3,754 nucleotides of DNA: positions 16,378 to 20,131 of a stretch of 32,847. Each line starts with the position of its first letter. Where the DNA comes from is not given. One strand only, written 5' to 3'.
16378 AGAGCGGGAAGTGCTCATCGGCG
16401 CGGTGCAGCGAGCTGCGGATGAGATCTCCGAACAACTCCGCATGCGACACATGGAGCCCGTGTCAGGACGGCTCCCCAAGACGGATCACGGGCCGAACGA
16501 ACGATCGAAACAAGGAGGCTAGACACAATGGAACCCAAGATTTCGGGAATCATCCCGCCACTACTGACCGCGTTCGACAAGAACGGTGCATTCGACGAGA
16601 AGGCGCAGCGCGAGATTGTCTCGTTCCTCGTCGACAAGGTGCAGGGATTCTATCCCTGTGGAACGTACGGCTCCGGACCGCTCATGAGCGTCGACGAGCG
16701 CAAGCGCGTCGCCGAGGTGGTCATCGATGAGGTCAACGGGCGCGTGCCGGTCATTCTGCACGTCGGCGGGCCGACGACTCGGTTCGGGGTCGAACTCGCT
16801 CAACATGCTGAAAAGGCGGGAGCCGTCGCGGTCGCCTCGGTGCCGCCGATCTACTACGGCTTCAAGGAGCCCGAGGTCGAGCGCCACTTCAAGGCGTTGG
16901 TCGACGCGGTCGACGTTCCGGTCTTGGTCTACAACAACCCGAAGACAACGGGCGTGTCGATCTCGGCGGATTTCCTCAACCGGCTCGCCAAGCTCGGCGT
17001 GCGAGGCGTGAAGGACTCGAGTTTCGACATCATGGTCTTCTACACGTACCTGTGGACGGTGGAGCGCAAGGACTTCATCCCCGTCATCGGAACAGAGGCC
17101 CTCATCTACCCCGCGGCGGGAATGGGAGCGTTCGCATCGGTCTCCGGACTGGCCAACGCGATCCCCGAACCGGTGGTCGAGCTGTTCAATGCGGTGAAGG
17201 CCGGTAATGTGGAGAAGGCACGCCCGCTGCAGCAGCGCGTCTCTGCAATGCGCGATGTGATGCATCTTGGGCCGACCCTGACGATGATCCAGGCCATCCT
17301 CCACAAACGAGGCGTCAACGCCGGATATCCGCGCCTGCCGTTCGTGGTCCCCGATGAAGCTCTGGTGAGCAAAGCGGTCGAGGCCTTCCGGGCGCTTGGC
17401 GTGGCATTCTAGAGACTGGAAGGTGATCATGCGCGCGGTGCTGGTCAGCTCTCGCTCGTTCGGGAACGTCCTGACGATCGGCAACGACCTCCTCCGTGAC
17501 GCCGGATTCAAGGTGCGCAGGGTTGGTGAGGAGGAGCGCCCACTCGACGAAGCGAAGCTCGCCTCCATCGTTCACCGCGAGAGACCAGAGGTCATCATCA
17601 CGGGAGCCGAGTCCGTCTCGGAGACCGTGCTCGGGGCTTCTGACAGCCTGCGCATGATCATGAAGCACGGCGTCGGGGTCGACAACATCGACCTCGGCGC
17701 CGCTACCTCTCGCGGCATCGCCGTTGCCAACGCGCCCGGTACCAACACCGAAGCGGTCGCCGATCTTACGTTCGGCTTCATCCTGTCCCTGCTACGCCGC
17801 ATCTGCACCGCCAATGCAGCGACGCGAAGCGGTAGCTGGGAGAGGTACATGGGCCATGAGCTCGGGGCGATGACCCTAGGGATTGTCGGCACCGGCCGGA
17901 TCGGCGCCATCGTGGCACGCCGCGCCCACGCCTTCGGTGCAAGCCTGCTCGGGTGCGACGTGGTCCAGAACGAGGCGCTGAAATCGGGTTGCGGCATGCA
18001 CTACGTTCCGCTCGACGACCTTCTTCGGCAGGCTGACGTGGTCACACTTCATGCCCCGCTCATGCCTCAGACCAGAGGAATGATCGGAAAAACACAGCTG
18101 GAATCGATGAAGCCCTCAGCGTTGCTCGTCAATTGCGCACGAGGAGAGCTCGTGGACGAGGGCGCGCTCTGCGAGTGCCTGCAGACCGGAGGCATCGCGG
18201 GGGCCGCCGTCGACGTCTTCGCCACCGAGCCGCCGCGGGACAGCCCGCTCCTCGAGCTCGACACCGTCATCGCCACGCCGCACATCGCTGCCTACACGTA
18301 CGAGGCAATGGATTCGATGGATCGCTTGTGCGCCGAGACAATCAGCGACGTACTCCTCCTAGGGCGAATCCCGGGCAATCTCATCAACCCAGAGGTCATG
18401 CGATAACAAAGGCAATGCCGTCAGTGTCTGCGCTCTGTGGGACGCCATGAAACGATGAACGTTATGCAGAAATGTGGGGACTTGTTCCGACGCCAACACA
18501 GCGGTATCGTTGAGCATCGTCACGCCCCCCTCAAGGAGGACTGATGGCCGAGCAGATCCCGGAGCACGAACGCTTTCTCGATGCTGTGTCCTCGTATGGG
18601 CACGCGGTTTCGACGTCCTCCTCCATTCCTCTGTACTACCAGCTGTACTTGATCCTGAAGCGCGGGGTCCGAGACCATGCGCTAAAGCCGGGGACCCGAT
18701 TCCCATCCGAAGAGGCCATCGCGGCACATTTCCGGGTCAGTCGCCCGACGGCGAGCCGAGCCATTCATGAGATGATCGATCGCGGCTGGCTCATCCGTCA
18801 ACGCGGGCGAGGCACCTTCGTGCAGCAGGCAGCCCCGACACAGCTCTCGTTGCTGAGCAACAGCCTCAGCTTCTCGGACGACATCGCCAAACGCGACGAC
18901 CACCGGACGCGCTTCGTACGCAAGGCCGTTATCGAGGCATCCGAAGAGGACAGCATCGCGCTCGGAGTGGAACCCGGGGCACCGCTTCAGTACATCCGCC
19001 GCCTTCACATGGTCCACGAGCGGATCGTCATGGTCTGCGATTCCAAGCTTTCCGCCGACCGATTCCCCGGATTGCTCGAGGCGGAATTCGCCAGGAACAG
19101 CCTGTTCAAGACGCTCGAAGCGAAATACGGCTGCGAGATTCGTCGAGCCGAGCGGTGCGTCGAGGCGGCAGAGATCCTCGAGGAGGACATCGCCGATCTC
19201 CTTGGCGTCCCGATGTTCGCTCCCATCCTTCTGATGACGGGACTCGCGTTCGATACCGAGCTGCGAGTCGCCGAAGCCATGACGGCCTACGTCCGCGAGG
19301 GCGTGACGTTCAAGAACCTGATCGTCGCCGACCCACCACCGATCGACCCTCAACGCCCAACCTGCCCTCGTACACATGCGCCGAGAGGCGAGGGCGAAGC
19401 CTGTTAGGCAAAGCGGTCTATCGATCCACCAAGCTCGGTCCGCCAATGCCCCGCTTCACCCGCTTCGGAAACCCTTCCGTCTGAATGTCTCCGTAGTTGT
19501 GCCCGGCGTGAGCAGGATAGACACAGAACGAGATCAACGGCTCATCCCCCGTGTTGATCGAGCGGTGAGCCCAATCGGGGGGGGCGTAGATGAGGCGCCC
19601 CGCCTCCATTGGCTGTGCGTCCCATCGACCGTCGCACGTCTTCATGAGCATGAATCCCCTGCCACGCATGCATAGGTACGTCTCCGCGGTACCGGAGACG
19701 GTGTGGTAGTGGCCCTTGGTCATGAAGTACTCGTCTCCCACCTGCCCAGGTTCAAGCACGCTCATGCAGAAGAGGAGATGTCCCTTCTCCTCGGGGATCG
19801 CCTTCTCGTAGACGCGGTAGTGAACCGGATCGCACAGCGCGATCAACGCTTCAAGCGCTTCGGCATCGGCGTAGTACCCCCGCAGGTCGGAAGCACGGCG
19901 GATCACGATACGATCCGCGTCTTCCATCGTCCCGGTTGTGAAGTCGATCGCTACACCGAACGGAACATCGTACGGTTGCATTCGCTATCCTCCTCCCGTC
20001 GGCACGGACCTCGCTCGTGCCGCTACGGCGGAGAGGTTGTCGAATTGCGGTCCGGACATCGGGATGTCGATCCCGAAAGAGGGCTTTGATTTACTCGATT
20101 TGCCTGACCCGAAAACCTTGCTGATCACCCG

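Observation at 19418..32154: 14-gene minus-strand operon with an unfamiliar enzyme combination: candidate undescribed sugar/polyol catabolic pathway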

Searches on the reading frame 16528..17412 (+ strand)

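Call 5: search_protein_families(library=pfam, proteins=[window:16528-17412:+])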
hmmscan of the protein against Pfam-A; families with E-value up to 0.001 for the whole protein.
window:16528-17412:+ (294 aa): 1 family
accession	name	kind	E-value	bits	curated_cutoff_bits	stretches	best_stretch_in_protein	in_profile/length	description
PF00701.28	DHDPS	-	5.8e-56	189.8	22.1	1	5-276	2-275/289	Dihydrodipicolinate synthetase family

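Call 66: search_protein_families(library=ncbifam, max_evalue=0.00001, proteins=[window:16528-17412:+])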
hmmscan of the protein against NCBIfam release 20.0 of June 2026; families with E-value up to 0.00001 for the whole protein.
window:16528-17412:+ (294 aa): 7 families
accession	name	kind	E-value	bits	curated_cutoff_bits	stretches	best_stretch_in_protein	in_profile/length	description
NF003164.0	PRK04147.1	equivalog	1.3e-45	156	281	1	4-285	3-285/294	N-acetylneuraminate lyase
TIGR00674.1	dapA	equivalog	4.9e-42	143.7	206.15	1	8-279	2-275/286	4-hydroxy-tetrahydrodipicolinate synthase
TIGR02313.1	HpaI-NOT-DapA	exception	1.3e-41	142.3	396.7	1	6-279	2-278/294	2,4-dihydroxyhept-2-ene-1,7-dioic acid aldolase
TIGR00683.1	nanA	equivalog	2e-39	135.7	382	1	6-279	2-277/293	N-acetylneuraminate lyase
NF040954.1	Arch_KDGaldase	equivalog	1.1e-37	129.9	390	1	8-273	3-264/288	bifunctional 2-dehydro-3-deoxy-phosphogluconate/2-dehydro-3-deoxy-6-phosphogalactonate aldolase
NF002958.0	PRK03620.1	subfamily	2e-23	82.7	278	1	12-279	18-288/307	5-dehydro-4-deoxyglucarate dehydratase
TIGR03249.1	KdgD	equivalog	1.2e-20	73.9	373.95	1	6-236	10-241/299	5-dehydro-4-deoxyglucarate dehydratase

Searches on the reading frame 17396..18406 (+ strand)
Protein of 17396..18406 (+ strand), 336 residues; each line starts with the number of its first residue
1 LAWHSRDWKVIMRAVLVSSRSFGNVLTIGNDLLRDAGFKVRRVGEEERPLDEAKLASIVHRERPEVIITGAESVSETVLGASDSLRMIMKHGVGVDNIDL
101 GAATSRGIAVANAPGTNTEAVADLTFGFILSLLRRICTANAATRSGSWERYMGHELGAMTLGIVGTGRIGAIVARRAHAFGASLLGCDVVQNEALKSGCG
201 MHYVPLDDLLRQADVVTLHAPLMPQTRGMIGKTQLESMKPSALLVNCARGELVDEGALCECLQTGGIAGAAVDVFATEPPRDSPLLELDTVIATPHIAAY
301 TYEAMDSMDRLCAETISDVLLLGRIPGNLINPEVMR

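Call 5: search_protein_families(library=pfam, proteins=[window:17396-18406:+])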
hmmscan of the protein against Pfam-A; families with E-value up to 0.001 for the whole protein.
window:17396-18406:+ (336 aa): 2 families
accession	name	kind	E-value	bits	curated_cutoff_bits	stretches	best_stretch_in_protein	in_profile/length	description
PF02826.25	2-Hacid_dh_C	-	4.2e-58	196.1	25.1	1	127-298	2-178/178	D-isomer specific 2-hydroxyacid dehydrogenase, NAD binding domain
PF00389.36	2-Hacid_dh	-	5.9e-23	81.5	24.6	1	49-320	27-124/134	D-isomer specific 2-hydroxyacid dehydrogenase, catalytic domain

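Call 66: search_protein_families(library=ncbifam, max_evalue=0.00001, proteins=[window:17396-18406:+])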
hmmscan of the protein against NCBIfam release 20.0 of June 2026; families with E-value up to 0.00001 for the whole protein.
window:17396-18406:+ (336 aa): 21 families
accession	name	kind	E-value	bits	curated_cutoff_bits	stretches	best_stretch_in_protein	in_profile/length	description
TIGR01327.1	PGDH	equivalog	1.6e-83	281.3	454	1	50-321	29-302/525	phosphoglycerate dehydrogenase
NF009714.1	PRK13243.1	equivalog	9.9e-70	235.5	455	1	70-336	53-328/332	glyoxylate reductase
NF008759.0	PRK11790.1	equivalog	1.1e-59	202.2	404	1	24-320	19-317/410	phosphoglycerate dehydrogenase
NF005069.0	PRK06487.1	equivalog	5.4e-59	199.8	448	1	64-316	49-307/320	2-hydroxyacid dehydrogenase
NF011938.0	PRK15409.1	equivalog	1e-53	182.5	492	1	38-335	23-323/324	glyoxylate/hydroxypyruvate reductase GhrB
NF006263.0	PRK08410.1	equivalog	1.3e-44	152.9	389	1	62-316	41-303/311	D-2-hydroxyacid dehydrogenase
NF041369.1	Dhydh_Halo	equivalog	1.4e-43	149.3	400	1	93-317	64-292/305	D-2-hydroxyacid dehydrogenase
NF005387.0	PRK06932.1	equivalog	2.4e-43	148.3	492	1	61-306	41-296/314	2-hydroxyacid dehydrogenase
NF005750.0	PRK07574.1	equivalog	4.6e-43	147.7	329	1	82-307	112-344/386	NAD-dependent formate dehydrogenase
NF001309.0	PRK00257.1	equivalog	1.5e-42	145.9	434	1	66-318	41-276/379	4-phosphoerythronate dehydrogenase PdxB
NF000492.1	vanH_gen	exception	2.5e-41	141.8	540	1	74-278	54-255/312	D-lactate dehydrogenase VanH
NF000151.1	vanH-Ac1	exception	6.8e-33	114.4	750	1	85-279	103-292/351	D-lactate dehydrogenase VanH-Ac1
NF000004.1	vanH-D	exception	7.8e-33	113.9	550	1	84-278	72-261/323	D-lactate dehydrogenase VanH-D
NF000371.1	vanH_Agroup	exception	1.9e-32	112.8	700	1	84-305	71-301/322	VanH-A/VanH-Pt family D-lactate dehydrogenase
NF006374.0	PRK08605.1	subfamily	1.9e-31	109.4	356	1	85-308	70-310/332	D-lactate dehydrogenase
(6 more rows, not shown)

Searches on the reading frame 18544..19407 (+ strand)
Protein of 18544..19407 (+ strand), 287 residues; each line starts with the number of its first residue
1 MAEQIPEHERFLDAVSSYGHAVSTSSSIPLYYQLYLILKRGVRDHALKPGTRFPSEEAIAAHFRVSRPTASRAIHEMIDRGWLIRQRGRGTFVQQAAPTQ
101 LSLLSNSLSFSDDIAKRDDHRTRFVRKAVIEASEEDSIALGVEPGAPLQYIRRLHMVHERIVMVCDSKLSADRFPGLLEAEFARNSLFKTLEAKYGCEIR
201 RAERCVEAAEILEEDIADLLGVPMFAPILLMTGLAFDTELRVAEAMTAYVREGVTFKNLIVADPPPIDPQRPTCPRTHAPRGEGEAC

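Call 5: search_protein_families(library=pfam, proteins=[window:18544-19407:+])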
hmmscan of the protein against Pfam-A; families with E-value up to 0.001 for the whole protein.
window:18544-19407:+ (287 aa): 7 families
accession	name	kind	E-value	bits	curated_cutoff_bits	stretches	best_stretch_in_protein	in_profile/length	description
PF07702.18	UTRA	-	3.1e-27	95.6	23.8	1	118-251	4-136/141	UTRA domain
PF00392.27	GntR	-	5.2e-14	52.1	27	1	30-93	1-64/64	Bacterial regulatory proteins, gntR family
PF12802.13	MarR_2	-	1.2e-05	25.8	27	1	58-89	25-56/61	MarR family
PF13545.12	HTH_Crp_2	-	2.8e-05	24.4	27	1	54-89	23-57/70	Crp-like helix-turn-helix domain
PF13613.12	HTH_Tnp_4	-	6.1e-05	23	27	1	55-79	21-45/53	Helix-turn-helix of DDE superfamily endonuclease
PF01047.28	MarR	-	9.1e-05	22.7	24.6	1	57-87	21-51/59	MarR family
PF13730.12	HTH_36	-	0.00015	22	25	1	44-83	16-55/55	Helix-turn-helix domain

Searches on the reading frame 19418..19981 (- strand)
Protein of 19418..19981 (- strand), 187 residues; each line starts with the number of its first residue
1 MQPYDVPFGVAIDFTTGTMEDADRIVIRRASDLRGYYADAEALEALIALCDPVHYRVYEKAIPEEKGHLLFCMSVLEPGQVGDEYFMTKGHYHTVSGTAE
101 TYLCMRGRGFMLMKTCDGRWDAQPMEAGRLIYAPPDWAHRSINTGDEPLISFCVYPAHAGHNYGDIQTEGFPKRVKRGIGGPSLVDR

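Call 5: search_protein_families(library=pfam, proteins=[window:19418-19981:-])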
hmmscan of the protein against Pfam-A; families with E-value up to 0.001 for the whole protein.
window:19418-19981:- (187 aa): 3 families
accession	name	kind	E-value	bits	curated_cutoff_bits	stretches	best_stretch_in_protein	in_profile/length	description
PF06560.17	GPI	-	7e-28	97.6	20.7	1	28-168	2-157/182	Glucose-6-phosphate isomerase (GPI)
PF07883.17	Cupin_2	-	6.6e-06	26.2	27.2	1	90-155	13-70/70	Cupin domain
PF00190.28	Cupin_1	-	0.00053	20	22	1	93-163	49-121/151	Cupin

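Call 6: search_protein_families(library=ncbifam, max_evalue=0.01, proteins=[window:19418-19981:-])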
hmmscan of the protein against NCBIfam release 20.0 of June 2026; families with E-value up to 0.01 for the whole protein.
window:19418-19981:- (187 aa): 0 families

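Call 68: search_solved_structures(query=window:19418-19981:-, max_evalue=0.001, show_alignments=2)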
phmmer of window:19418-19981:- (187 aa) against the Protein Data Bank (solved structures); distinct sequences matched with E-value up to 0.001: 9.
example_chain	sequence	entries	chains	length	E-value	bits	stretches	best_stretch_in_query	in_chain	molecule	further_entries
1j3p_A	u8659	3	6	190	2.3e-52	181.1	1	4-177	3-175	Phosphoglucose Isomerase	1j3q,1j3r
4lul_A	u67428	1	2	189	4.3e-50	173.7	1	4-186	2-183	Glucose-6-phosphate isomerase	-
2gc0_A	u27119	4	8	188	4.6e-50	173.6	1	4-186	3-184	Glucose-6-phosphate isomerase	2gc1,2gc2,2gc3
1x7n_A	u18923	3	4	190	4.8e-50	173.6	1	4-186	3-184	Glucose-6-phosphate isomerase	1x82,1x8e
1qxj_A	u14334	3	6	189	6.1e-50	173.2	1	4-186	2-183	Glucose-6-phosphate isomerase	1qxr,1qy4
4luk_A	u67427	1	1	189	4.2e-49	170.5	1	4-186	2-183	Glucose-6-phosphate isomerase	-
4lta_A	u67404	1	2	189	5.8e-49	170.1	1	4-186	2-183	Glucose-6-phosphate isomerase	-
4lum_A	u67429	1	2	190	8.8e-49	169.5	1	4-186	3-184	Glucose-6-phosphate isomerase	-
3sxw_A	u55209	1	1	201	3.8e-45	157.6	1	2-186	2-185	Glucose-6-phosphate isomerase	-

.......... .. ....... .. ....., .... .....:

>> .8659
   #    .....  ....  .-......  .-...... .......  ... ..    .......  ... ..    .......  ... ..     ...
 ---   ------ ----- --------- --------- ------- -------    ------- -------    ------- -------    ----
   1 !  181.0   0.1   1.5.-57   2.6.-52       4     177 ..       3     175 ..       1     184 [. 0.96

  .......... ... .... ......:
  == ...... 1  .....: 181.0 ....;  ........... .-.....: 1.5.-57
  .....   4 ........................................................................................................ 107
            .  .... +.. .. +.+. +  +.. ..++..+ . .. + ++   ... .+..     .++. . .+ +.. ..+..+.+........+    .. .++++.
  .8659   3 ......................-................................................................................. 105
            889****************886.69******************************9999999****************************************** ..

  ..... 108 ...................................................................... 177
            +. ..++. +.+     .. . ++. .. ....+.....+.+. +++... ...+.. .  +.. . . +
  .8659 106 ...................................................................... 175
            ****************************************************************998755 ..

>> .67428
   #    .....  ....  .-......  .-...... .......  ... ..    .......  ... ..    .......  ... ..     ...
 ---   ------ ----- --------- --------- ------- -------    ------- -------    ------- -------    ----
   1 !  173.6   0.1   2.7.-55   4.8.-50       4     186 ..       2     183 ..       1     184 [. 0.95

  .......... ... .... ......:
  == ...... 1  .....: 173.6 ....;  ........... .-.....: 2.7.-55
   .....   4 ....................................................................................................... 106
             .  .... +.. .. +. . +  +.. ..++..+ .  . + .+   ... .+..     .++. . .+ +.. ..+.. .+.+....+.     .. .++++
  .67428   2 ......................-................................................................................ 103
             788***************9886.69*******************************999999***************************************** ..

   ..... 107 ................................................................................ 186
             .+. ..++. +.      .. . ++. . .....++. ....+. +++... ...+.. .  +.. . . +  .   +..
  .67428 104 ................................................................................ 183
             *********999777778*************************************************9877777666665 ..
